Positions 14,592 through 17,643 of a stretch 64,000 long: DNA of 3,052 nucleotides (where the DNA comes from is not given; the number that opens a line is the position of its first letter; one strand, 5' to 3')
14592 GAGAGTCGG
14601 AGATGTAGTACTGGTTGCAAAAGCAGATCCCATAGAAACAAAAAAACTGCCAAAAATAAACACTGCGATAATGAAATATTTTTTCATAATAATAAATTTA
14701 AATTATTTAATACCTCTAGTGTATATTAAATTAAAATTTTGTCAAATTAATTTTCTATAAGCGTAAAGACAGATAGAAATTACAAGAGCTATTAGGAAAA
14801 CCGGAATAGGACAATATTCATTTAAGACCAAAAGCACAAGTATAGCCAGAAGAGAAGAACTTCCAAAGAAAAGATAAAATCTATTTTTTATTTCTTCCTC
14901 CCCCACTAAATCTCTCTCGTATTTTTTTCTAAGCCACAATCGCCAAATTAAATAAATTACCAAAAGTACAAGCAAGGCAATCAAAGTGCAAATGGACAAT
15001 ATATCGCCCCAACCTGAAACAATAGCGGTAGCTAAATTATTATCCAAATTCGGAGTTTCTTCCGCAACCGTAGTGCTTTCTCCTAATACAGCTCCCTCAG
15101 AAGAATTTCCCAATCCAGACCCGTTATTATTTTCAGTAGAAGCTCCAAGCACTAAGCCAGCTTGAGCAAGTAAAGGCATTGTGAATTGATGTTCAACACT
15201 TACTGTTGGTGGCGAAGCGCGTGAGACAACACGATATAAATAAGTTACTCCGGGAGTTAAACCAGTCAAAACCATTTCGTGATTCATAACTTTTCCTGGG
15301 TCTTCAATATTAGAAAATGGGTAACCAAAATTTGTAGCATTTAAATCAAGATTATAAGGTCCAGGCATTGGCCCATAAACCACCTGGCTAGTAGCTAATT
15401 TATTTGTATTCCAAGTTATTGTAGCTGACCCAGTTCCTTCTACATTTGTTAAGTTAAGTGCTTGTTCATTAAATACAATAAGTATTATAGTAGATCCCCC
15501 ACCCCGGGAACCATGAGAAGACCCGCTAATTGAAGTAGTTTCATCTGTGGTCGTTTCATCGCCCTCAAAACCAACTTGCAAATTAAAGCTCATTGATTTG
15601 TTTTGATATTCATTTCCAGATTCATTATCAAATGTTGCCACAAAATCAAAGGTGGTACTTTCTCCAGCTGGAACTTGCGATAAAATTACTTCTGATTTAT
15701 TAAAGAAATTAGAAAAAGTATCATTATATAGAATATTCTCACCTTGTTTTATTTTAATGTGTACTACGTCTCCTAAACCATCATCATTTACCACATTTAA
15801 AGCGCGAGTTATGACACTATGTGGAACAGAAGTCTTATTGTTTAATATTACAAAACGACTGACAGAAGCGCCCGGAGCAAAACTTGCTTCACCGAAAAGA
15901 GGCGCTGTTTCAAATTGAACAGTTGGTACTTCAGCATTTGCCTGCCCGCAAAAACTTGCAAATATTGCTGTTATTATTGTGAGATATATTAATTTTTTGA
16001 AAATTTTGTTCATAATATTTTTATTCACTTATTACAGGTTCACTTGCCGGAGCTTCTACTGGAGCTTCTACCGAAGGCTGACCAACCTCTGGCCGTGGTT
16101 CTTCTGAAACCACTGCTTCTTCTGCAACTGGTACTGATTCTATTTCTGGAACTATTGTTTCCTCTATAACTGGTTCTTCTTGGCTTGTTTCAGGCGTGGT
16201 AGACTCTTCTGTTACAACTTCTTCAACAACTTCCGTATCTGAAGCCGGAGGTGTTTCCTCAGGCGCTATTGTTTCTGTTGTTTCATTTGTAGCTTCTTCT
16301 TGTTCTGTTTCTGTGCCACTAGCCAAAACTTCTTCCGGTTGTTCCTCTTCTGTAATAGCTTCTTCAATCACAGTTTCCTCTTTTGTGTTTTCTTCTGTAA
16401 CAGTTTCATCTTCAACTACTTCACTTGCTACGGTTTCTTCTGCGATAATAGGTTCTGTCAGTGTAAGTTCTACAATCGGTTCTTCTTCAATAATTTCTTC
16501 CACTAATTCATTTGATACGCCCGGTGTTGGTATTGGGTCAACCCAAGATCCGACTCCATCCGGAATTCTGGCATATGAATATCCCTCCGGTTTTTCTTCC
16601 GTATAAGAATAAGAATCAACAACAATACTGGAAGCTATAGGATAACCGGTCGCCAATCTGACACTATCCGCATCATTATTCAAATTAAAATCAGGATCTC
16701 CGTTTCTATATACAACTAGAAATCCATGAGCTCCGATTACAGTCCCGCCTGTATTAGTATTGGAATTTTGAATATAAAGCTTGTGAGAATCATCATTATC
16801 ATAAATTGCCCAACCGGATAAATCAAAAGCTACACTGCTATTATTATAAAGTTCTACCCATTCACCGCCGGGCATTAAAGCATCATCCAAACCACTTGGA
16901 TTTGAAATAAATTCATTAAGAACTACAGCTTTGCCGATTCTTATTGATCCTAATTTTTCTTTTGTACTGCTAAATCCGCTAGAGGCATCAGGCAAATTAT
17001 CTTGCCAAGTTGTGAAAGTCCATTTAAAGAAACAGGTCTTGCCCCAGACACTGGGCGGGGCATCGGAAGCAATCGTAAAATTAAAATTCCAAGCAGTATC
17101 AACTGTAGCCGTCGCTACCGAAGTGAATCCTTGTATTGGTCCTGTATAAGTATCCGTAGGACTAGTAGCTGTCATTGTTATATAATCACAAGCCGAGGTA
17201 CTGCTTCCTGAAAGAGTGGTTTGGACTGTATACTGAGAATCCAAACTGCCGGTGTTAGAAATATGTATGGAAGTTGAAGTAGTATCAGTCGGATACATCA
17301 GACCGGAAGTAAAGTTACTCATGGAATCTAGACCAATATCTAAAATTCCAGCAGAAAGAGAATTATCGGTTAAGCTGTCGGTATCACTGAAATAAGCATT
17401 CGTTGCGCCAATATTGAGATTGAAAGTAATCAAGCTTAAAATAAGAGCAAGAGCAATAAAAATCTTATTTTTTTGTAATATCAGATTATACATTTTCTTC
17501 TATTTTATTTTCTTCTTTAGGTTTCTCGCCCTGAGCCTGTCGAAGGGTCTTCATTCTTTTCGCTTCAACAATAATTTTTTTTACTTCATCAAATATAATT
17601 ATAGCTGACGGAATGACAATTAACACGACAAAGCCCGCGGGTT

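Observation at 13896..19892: SipW-type signal peptidase with three cognate TasA/camelysin-class substrates in a cell-surface operon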

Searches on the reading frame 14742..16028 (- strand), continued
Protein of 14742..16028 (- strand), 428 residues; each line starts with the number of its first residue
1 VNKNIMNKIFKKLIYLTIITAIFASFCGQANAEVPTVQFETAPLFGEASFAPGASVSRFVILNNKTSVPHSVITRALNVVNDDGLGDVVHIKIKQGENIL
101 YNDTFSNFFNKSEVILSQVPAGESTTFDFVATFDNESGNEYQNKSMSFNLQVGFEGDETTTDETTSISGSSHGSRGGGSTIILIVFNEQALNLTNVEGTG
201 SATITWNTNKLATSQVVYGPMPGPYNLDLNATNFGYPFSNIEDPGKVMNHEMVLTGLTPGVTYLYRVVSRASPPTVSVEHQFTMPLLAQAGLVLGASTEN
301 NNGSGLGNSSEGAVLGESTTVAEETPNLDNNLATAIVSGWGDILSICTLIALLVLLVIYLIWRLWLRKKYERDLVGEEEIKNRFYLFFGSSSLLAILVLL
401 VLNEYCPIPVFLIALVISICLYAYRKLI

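Call 46: find_encoding_contigs(protein=P0234, flank=7000, max_places=2)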
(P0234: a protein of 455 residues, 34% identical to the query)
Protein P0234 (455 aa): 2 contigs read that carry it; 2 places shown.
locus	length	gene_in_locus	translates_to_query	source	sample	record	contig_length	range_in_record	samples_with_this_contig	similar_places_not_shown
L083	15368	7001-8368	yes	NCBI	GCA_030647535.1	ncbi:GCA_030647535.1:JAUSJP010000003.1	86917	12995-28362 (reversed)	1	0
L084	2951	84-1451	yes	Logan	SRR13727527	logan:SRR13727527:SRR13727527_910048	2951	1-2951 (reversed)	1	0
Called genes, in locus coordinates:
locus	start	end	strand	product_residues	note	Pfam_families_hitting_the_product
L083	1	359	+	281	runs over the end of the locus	PF10648:Gmad2, PF10646:Germane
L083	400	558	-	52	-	-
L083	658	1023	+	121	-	PF18924:DUF5674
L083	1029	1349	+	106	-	-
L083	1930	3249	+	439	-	-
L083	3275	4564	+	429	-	PF12389:Peptidase_M73 (faint)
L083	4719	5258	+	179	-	-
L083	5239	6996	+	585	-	PF00932:LTD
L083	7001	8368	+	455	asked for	PF16656:Pur_ac_phosph_N (weak)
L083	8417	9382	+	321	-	PF01471:PG_binding_1, PF16656:Pur_ac_phosph_N (weak)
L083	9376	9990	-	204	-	-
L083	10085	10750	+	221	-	PF01797:Y1_Tnp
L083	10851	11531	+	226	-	PF02463:SMC_N (weak), PF00005:ABC_tran, PF13304:AAA_21 (faint)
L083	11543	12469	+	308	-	PF18075:FtsX_ECD, PF02687:FtsX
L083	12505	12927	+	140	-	PF07731:Cu-oxidase_2 (faint), PF13473:Cupredoxin_1, PF00127:Copper-bind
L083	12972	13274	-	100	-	-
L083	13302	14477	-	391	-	PF04851:ResIII, PF00270:DEAD, PF00271:Helicase_C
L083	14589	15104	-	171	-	PF00398:RrnaAD (weak), PF13649:Methyltransf_25 (weak)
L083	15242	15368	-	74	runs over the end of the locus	-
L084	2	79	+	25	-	?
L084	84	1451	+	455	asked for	PF16656:Pur_ac_phosph_N (weak)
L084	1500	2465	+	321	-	PF01471:PG_binding_1, PF16656:Pur_ac_phosph_N (weak)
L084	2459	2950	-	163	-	?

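Call 61: search_protein_representatives(protein=window:14742-16028:-)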
Query: 428 residues. Proteins with E-value up to 0.001 (for the whole library): 3183; up to 1e-10: 1112; up to 1e-30: 380. The best 150 are listed.
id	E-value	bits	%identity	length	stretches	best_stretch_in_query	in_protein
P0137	8.5e-112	390.4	52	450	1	10-426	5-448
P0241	1.6e-103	363.2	49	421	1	14-426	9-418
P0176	1.4e-89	317.2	43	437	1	7-425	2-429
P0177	1.1e-88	314.3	45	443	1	13-427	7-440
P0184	2.7e-84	299.8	44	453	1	6-427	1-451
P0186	3.9e-83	296.0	53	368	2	168-425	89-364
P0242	2.3e-81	290.2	49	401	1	6-373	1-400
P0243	3.5e-81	289.6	52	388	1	6-369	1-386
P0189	8.9e-76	271.8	41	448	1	8-427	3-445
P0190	8.3e-75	268.6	49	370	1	7-372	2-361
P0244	2.7e-71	257.0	47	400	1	9-366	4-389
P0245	3.8e-71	256.5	41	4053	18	195-293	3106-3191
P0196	1.5e-70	254.6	46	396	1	9-372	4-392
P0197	2.6e-70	253.8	47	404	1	6-324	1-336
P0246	8.7e-70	252.1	47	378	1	8-368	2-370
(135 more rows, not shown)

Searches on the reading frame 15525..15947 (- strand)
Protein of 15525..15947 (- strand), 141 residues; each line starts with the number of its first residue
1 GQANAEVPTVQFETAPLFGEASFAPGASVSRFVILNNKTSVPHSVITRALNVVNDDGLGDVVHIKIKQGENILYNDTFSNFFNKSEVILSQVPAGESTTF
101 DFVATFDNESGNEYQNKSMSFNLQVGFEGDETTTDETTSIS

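Call 70: search_solved_structures(query=A4, max_evalue=10, show_alignments=2)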
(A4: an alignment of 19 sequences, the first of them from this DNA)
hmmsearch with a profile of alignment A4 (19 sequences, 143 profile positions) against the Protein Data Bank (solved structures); distinct sequences matched with E-value up to 10: 4.
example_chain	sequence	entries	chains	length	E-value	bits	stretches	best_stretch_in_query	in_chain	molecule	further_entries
8q30_A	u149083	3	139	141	0.098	15.9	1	13-49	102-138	DUF4352 domain-containing protein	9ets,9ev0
6xf2_A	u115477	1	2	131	0.94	12.7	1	43-111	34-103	Nesprin-1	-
2d04_A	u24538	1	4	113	1.1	12.6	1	34-80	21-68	neoculin acidic subunit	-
9wms_s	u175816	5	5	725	1.2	12.4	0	104-123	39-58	Histone-lysine N-methyltransferase, H3 lysine-36 specific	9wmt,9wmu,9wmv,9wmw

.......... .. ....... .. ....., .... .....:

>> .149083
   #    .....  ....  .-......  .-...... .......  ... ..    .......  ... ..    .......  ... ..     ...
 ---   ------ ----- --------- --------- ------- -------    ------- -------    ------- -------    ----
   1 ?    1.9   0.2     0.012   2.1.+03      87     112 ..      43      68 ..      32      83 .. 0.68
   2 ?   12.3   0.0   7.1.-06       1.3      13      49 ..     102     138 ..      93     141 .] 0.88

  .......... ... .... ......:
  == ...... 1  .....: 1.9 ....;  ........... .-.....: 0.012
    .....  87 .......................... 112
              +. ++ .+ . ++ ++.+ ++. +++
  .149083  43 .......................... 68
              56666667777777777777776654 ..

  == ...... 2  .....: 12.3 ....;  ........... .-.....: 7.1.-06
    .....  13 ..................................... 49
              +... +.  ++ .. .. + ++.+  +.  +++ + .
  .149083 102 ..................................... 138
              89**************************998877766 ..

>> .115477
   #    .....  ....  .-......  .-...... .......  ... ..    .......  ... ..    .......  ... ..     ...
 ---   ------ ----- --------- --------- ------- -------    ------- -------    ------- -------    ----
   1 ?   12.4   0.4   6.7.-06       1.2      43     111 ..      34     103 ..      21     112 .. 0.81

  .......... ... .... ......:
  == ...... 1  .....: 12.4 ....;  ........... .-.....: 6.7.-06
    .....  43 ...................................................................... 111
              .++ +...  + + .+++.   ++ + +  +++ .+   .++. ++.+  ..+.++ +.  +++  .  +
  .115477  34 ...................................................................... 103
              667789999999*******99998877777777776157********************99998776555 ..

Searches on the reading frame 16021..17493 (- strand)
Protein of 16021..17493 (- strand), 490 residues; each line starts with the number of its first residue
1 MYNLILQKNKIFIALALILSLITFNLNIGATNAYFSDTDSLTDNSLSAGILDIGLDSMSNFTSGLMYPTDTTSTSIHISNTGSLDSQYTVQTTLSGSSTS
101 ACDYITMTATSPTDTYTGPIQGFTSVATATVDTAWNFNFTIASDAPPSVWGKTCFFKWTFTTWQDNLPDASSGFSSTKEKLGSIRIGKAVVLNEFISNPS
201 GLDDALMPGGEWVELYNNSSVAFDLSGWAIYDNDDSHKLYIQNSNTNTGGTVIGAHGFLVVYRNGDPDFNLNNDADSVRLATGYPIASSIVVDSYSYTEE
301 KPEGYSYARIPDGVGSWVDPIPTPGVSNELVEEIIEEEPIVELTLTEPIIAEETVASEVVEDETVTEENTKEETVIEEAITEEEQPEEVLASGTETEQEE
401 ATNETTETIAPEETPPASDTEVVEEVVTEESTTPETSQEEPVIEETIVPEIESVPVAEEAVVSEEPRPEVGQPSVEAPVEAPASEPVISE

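Call 3: search_protein_families(library=ncbifam, proteins=[window:16021-17493:-], max_evalue=0.1)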
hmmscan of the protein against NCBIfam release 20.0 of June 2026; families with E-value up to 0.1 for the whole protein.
window:16021-17493:- (490 aa): 0 families

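Call 4: search_protein_families(library=pfam, proteins=[window:16021-17493:-], max_evalue=0.1)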
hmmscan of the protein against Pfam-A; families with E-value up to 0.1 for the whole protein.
window:16021-17493:- (490 aa): 3 families
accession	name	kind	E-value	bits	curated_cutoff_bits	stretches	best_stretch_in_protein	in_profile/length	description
PF00932.25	LTD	-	3.8e-13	50.2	34.3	1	189-298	7-108/109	Lamin Tail Domain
PF12389.13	Peptidase_M73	-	1.3e-06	28.9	22.5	1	14-87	7-79/196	Camelysin metallo-endopeptidase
PF00339.34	Arrestin_N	-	0.0096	16.4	24.9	1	134-162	95-123/148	Arrestin (or S-antigen), N-terminal domain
